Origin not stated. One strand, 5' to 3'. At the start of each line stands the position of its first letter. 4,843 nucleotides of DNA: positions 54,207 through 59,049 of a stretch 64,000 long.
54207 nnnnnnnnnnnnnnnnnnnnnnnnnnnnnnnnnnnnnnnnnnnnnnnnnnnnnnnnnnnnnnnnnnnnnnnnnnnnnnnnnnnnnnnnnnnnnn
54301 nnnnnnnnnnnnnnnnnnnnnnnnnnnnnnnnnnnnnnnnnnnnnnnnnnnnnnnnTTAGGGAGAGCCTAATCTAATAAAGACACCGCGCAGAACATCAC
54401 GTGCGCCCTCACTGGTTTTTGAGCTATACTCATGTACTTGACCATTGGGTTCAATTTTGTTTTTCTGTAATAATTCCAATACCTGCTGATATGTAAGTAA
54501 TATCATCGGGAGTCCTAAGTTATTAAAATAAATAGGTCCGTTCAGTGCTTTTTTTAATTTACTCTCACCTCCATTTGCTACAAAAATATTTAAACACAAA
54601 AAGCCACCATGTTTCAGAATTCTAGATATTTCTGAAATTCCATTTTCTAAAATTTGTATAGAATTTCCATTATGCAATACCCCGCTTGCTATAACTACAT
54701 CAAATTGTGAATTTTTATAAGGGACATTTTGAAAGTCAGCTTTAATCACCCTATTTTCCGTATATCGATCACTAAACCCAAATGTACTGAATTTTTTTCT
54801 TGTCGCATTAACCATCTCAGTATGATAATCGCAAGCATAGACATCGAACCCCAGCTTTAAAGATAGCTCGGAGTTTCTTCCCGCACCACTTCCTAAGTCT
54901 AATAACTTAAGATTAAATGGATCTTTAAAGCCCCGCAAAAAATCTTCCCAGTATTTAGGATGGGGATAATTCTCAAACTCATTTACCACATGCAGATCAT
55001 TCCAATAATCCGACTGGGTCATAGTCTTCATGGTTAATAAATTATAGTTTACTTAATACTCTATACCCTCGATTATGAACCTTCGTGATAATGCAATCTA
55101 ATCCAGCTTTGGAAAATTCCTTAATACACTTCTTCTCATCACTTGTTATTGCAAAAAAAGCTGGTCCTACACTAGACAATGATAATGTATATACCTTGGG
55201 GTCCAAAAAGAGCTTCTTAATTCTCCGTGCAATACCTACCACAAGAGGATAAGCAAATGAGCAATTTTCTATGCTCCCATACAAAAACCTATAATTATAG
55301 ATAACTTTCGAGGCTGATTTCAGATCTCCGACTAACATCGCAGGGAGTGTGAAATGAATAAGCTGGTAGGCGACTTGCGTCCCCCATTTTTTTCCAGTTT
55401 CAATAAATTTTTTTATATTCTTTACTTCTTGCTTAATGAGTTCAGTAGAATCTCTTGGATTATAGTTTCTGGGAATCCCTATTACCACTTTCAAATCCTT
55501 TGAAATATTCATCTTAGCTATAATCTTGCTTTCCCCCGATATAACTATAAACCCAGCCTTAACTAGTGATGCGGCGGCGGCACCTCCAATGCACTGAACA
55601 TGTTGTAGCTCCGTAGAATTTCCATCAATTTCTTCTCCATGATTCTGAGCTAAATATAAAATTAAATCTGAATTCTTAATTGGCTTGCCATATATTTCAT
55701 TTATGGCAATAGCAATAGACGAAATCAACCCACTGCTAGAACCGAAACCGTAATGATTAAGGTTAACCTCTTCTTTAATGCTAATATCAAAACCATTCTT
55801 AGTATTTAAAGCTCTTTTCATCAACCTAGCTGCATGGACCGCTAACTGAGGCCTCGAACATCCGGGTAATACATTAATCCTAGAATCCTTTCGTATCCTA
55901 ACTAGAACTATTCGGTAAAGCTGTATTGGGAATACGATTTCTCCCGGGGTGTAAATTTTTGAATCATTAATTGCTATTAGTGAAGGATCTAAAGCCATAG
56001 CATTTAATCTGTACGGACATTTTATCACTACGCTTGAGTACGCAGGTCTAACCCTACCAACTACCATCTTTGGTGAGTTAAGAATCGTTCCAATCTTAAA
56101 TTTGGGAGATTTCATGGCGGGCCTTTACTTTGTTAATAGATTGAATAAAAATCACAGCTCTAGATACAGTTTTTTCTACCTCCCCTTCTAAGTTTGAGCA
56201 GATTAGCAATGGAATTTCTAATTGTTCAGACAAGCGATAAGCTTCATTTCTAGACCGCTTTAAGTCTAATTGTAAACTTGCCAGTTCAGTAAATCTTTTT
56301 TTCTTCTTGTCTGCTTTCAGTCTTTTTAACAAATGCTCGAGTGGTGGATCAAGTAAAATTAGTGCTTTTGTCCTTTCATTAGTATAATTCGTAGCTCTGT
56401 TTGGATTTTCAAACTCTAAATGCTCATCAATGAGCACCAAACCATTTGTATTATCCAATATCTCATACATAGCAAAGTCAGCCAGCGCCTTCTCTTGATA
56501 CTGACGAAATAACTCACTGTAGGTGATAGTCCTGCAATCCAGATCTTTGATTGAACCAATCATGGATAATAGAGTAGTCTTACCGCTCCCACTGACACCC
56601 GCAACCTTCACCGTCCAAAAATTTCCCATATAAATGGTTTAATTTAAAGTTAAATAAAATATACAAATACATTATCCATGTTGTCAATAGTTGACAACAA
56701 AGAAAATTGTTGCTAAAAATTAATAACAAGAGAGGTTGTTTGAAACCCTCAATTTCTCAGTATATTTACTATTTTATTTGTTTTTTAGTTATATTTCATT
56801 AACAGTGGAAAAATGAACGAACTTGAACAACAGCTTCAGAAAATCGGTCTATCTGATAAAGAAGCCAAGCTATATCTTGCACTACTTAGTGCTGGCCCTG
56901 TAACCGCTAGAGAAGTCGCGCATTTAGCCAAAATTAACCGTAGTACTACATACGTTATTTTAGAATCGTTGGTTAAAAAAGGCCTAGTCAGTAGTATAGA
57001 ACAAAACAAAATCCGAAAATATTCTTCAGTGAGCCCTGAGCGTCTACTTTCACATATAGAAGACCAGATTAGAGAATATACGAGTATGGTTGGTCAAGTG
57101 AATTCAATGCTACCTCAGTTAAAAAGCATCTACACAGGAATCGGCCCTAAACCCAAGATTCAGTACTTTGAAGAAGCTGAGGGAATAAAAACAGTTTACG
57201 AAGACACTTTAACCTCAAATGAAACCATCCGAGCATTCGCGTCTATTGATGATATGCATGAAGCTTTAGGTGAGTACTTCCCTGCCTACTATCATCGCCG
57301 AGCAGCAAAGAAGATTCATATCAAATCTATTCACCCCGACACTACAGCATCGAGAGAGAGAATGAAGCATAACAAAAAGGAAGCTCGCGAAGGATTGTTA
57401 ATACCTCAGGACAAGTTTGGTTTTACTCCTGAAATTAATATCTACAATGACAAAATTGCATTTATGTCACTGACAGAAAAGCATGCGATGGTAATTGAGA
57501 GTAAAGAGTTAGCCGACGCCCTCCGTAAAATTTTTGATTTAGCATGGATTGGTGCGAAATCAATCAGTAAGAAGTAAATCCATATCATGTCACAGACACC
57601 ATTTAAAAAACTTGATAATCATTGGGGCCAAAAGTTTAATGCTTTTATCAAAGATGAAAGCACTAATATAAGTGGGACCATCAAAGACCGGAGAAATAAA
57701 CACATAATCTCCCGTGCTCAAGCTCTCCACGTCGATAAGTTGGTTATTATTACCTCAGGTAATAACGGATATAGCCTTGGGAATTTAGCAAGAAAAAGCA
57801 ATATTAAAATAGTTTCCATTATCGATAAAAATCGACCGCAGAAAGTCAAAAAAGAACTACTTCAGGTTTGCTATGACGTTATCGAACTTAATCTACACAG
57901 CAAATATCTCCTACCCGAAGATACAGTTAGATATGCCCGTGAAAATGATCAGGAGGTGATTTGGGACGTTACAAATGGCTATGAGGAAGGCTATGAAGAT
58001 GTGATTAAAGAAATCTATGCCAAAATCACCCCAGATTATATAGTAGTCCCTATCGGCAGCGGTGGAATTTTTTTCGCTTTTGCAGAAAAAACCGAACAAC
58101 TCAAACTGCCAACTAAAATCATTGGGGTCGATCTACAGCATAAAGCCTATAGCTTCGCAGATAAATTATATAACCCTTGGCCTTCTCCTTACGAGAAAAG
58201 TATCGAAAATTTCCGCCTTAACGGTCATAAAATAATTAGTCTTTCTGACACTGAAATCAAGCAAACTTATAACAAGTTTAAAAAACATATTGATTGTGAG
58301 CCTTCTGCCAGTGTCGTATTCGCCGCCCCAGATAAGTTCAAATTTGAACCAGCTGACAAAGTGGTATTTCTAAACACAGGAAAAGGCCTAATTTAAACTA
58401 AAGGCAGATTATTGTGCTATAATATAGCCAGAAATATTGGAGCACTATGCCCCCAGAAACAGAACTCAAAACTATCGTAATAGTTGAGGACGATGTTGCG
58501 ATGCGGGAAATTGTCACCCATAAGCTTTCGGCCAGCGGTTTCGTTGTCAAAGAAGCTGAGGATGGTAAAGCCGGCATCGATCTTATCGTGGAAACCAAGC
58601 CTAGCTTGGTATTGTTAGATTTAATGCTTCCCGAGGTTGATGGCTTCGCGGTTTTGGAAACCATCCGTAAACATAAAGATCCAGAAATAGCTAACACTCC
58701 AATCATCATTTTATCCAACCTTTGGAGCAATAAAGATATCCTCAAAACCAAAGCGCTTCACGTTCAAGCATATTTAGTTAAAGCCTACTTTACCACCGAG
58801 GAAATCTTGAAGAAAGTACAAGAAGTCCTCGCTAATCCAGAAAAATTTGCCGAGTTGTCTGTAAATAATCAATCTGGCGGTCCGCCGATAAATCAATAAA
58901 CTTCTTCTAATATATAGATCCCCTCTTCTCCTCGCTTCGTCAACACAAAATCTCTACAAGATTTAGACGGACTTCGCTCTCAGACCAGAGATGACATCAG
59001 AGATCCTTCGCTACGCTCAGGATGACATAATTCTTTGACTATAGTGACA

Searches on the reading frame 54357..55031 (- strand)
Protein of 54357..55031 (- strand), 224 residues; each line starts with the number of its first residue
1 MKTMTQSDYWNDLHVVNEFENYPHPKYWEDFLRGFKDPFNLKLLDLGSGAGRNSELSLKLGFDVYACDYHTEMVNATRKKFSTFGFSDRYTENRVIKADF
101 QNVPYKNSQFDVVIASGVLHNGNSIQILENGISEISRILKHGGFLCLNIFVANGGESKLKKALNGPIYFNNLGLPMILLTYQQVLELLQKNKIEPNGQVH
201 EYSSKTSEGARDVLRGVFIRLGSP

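Call 3: search_protein_families(library=pfam, proteins=[window:54357-55031:-], max_evalue=0.01)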
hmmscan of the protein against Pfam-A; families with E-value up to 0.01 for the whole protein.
window:54357-55031:- (224 aa): 10 families
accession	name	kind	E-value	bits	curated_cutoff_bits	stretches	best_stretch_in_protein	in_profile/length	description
PF08241.18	Methyltransf_11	-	1.8e-16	61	21.2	1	44-146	1-94/95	Methyltransferase domain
PF13649.12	Methyltransf_25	-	2.4e-14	54.2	27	1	44-143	2-97/97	Methyltransferase domain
PF13847.12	Methyltransf_31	-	3.2e-11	43.5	27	1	40-151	4-113/145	Methyltransferase domain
PF08242.18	Methyltransf_12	-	8.7e-11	42.9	30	1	44-145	1-98/98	Methyltransferase domain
PF13489.12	Methyltransf_23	-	3.5e-06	27.3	27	1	37-151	20-120/164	Methyltransferase domain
PF01209.24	Ubie_methyltran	-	2.4e-05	24.3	20.1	1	26-147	33-152/233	ubiE/COQ5 methyltransferase family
PF03848.20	TehB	-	0.00018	21.5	20.4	1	42-152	33-134/193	Tellurite resistance protein TehB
PF05148.21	Methyltransf_8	-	0.0003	21.2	27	1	78-146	91-155/219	Hypothetical methyltransferase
PF05175.20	MTS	-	0.00048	20.2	23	1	34-163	26-154/170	Methyltransferase small domain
PF20922.3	Anamorsin_N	-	0.0017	18.5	27.1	1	102-154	44-94/163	Anamorsin, N-terminal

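Call 4: search_protein_families(library=ncbifam, proteins=[window:54357-55031:-], max_evalue=0.01)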
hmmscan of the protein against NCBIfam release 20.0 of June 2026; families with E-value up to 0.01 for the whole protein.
window:54357-55031:- (224 aa): 32 families (the best 25 are shown)
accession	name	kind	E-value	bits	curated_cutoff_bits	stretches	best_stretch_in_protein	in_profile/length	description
TIGR02072.1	BioC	equivalog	1.7e-09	37.8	184.95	1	40-152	35-137/244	malonyl-ACP O-methyltransferase BioC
NF045667.1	MTase_DVU1556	equivalog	1.9e-09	37.3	155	1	42-156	25-128/213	DVU_1556 family methyltransferase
TIGR01934.1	MenG_MenH_UbiE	subfamily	4.1e-09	36.1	158.35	1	31-149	31-144/223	ubiquinone/menaquinone biosynthesis methyltransferase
NF001241.0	PRK00216.1-2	equivalog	5.2e-09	36.1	327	1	40-150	52-150/231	demethylmenaquinone methyltransferase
NF045649.1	2X_seleno_MduS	exception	1.8e-08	33.8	380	1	4-146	5-146/338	methyltransferase domain-containing selenoprotein MduS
NF040539.1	AST_met_ArsM_2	exception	3.9e-08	33.4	240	1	42-152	59-168/262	putative arsinothricin biosynthesis methyltransferase ArsM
NF008264.0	PRK11036.1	equivalog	6.5e-08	32.3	366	1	38-154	43-154/261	tRNA uridine 5-oxyacetic acid(34) methyltransferase CmoM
NF043040.1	corrin_prot_MT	hypoth_equivalog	6.5e-08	32.3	180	1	42-147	44-147/216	corrinoid protein-associated methyltransferase CpaM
NF047649.1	MTase_UXPK_star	exception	1e-07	31.3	460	1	43-148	81-182/283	methyltransferase/UXPK-star double selenoprotein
NF041537.1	ArsM_AhpD_UU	exception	3e-07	29.6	510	1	42-150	79-183/345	arsenite methyltransferase/AhpD domain selenoprotein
NF052510.1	methyltran_MpqE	exception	6.6e-07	29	335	1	43-148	50-153/234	methyl-plastoquinone biosynthesis methyltransferase MpqE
NF008823.0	PRK11873.1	subfamily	8.8e-07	28.7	263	1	43-151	81-185/272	arsenite methyltransferase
TIGR01983.1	UbiG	equivalog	1.4e-06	27.7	102.95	1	36-147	46-151/228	bifunctional 2-polyprenyl-6-hydroxyphenol methylase/3-demethylubiquinol 3-O-methyltransferase UbiG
NF001244.0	PRK00216.1-5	equivalog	1.5e-06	27.6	216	1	38-147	47-153/236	bifunctional demethylmenaquinone methyltransferase/2-methoxy-6-polyprenyl-1,4-benzoquinol methylase UbiE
NF004452.0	PRK05785.1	equivalog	2.1e-06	27.4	207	1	40-141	52-139/228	hypothetical protein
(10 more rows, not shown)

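Call 97: search_protein_families(library=padloc, proteins=[window:54357-55031:-], max_evalue=0.001)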
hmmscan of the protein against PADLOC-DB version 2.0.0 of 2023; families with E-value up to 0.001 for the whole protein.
window:54357-55031:- (224 aa): 1 family
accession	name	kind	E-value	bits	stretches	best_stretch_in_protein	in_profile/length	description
PDLC04134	mad2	-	2.6e-14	50.9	1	22-160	273-410/492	mads_2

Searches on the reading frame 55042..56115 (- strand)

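Call 3: search_protein_families(library=pfam, proteins=[window:55042-56115:-], max_evalue=0.01)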
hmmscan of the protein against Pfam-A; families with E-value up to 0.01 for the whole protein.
window:55042-56115:- (357 aa): 1 family
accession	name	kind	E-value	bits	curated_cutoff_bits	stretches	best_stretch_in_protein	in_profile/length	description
PF00288.32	GHMP_kinases_N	-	2.9e-09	37.5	22.3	1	91-165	2-72/87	GHMP kinases N terminal domain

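Call 4: search_protein_families(library=ncbifam, proteins=[window:55042-56115:-], max_evalue=0.01)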
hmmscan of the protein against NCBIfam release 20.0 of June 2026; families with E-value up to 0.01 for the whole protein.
window:55042-56115:- (357 aa): 5 families
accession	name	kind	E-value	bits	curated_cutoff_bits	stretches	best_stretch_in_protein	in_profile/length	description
NF002288.1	PRK01212.1-4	equivalog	8.1e-11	41.5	194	1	84-245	52-203/303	homoserine kinase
NF040726.1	BetaRFA-P_synth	equivalog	1.3e-09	37.7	328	1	94-352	69-326/327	beta-ribofuranosylaminobenzene 5'-phosphate synthase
TIGR00191.1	thrB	equivalog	1.3e-08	34.1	168.25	1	81-216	52-173/304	homoserine kinase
TIGR00144.1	beta_RFAP_syn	subfamily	8.2e-07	28.5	113.5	1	93-353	69-323/325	beta-ribofuranosylaminobenzene 5'-phosphate synthase family protein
TIGR01920.1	Shik_kin_archae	equivalog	8.6e-07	28.6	126.85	1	62-245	19-195/266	shikimate kinase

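Call 97: search_protein_families(library=padloc, proteins=[window:55042-56115:-], max_evalue=0.001)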
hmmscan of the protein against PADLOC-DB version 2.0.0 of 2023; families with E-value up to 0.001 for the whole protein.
window:55042-56115:- (357 aa): 0 families

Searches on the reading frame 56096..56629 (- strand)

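Call 97: search_protein_families(library=padloc, proteins=[window:56096-56629:-], max_evalue=0.001)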
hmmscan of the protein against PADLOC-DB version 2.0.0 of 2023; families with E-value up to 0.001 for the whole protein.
window:56096-56629:- (177 aa): 1 family
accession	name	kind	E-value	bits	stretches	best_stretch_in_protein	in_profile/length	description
PDLC02911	VakA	-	2e-05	23.2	1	10-149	8-150/163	-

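Call 98: search_protein_families(library=pfam, proteins=[window:56096-56629:-], max_evalue=0.01)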
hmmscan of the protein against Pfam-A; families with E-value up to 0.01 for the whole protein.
window:56096-56629:- (177 aa): 4 families
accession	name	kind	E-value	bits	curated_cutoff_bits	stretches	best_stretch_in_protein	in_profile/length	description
PF13207.12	AAA_17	-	1.4e-07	32.3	27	1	11-47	2-36/136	AAA domain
PF13173.12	AAA_14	-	9.6e-05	22.8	27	1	9-125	7-105/129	AAA domain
PF13238.12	AAA_18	-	0.00033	21.6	29.4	1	9-111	3-115/128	AAA domain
PF00005.33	ABC_tran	-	0.00082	20.4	25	1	6-112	13-100/137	ABC transporter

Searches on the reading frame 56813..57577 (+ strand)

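Call 98: search_protein_families(library=pfam, proteins=[window:56813-57577:+], max_evalue=0.01)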
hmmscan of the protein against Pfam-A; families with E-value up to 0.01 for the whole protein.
window:56813-57577:+ (254 aa): 6 families
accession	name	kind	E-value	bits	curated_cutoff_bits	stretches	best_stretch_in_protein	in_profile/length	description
PF01978.25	TrmB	-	2.5e-19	69.3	25.6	1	8-76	1-68/68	Sugar-specific transcriptional regulator TrmB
PF03965.22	Penicillinase_R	-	2.3e-06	28.3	22.6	1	13-77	1-69/115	Penicillinase repressor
PF24033.1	DUF7342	-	8.6e-05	23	31.6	1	28-90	16-78/150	Family of unknown function (DUF7342)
PF09339.16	HTH_IclR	-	0.00022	21.4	22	1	27-60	16-49/52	IclR helix-turn-helix domain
PF02082.26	Rrf2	-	0.00048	20.7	30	1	20-62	13-56/132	Iron-dependent Transcriptional regulator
PF12802.13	MarR_2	-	0.0011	19.5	27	1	19-60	8-51/61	MarR family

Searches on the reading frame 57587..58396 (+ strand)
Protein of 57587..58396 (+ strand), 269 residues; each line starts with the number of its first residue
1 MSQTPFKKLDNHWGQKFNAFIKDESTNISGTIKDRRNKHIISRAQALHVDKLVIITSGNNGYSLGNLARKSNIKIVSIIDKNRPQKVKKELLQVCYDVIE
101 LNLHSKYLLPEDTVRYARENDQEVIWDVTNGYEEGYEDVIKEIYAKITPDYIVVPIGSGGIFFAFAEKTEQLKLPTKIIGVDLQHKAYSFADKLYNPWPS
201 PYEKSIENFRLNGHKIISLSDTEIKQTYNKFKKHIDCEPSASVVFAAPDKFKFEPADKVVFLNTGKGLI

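Call 98: search_protein_families(library=pfam, proteins=[window:57587-58396:+], max_evalue=0.01)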
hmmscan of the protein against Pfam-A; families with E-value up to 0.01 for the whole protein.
window:57587-58396:+ (269 aa): 1 family
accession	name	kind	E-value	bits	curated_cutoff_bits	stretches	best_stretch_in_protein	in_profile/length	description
PF00291.31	PALP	-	3.6e-27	95.9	35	1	3-265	7-295/295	Pyridoxal-phosphate dependent enzyme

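Call 99: search_solved_structures(query=window:57587-58396:+, max_evalue=0.0001)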
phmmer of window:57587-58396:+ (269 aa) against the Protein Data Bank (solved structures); distinct sequences matched with E-value up to 0.0001: 6.
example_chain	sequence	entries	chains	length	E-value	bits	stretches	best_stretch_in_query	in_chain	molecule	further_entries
5d87_A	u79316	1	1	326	2.6e-07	33.6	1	2-196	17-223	Probable siderophore biosynthesis protein SbnA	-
5d84_A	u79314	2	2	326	1.7e-06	30.9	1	2-196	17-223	Probable siderophore biosynthesis protein SbnA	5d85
5d86_A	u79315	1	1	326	1.8e-06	30.8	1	2-196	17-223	Probable siderophore biosynthesis protein SbnA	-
2zsj_A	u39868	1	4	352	3.3e-05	26.7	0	13-165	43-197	Threonine synthase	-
9k2p_A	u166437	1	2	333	6.5e-05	25.7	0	13-187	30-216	Pyridoxal-5'-phosphate-dependent protein beta subunit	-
5ohx_A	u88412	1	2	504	7.7e-05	25.5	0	2-184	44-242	Cystathionine beta-synthase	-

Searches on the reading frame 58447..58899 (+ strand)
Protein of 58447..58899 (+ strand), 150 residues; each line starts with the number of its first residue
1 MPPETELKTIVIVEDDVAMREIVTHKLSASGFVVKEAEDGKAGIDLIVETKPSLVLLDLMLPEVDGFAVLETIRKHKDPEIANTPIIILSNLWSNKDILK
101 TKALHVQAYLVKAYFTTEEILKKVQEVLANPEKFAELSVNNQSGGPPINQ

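Call 98: search_protein_families(library=pfam, proteins=[window:58447-58899:+], max_evalue=0.01)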
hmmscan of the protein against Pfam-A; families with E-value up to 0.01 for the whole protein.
window:58447-58899:+ (150 aa): 2 families
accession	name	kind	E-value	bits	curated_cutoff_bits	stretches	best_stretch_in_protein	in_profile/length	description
PF00072.30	Response_reg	-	4e-21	75.7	30.2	1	10-124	1-110/111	Response regulator receiver domain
PF00534.26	Glycos_transf_1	-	0.0066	16.4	26.4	0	87-140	119-168/172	Glycosyl transferases group 1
